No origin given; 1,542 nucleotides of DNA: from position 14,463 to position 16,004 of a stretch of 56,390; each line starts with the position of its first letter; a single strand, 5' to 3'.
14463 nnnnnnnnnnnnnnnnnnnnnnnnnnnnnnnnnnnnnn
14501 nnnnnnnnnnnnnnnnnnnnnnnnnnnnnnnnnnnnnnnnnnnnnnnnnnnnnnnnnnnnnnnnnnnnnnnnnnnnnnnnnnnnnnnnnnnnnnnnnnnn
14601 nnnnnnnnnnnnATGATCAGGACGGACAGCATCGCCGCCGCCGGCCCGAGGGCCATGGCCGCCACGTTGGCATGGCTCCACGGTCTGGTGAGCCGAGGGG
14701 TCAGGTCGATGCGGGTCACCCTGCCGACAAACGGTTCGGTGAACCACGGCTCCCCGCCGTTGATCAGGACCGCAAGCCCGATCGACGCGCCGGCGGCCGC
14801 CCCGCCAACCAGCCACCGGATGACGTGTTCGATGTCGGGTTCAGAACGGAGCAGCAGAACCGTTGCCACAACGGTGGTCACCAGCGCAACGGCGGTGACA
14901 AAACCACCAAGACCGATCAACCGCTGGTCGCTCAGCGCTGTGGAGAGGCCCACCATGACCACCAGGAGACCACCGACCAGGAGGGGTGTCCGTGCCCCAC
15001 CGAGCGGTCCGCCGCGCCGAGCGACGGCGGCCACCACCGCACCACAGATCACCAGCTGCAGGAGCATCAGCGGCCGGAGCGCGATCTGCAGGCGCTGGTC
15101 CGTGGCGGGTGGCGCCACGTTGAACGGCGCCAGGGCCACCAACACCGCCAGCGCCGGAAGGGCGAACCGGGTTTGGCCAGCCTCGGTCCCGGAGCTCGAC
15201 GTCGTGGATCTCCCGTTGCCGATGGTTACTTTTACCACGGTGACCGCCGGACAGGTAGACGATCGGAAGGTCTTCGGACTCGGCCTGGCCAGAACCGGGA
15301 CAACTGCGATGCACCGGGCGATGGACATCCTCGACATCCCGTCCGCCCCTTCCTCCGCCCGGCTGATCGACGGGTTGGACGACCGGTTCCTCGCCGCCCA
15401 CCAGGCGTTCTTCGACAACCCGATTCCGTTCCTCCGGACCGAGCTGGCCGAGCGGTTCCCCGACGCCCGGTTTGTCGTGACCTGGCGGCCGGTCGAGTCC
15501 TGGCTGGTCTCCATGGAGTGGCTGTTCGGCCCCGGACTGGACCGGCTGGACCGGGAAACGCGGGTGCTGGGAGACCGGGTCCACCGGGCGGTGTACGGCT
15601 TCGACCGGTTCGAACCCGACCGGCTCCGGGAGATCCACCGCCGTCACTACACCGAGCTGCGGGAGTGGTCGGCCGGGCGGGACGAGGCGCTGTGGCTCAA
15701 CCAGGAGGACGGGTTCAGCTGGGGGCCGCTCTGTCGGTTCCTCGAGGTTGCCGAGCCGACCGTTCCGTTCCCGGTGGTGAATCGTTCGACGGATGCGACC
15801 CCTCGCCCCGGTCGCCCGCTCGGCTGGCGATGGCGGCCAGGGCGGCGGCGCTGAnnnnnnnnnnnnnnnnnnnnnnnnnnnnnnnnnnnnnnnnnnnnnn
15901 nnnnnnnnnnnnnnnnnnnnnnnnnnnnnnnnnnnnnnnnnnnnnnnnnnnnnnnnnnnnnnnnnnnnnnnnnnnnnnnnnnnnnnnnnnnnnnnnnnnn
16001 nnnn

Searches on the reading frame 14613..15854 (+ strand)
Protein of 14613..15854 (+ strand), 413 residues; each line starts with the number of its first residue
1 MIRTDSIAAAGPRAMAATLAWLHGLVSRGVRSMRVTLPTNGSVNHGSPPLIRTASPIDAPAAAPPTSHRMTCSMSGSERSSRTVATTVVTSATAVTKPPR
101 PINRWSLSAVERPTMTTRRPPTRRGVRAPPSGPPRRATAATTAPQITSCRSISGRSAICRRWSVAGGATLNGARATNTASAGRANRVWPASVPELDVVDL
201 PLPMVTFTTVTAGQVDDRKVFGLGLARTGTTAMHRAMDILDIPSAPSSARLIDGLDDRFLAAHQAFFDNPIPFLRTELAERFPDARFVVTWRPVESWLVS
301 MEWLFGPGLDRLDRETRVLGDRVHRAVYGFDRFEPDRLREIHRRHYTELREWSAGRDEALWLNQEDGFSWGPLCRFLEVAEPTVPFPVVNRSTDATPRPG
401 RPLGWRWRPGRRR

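Call 42: search_protein_families(library=pfam, proteins=[window:14613-15854:+], max_evalue=0.001)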
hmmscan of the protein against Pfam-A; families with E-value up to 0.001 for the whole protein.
window:14613-15854:+ (413 aa): 2 families
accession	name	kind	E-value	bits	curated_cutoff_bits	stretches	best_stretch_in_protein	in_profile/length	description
PF17784.7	Sulfotransfer_4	-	6.4e-26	92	22.8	1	257-393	63-213/215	Sulfotransferase domain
PF13469.12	Sulfotransfer_3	-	8.8e-06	26.6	27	0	277-342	117-183/216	Sulfotransferase family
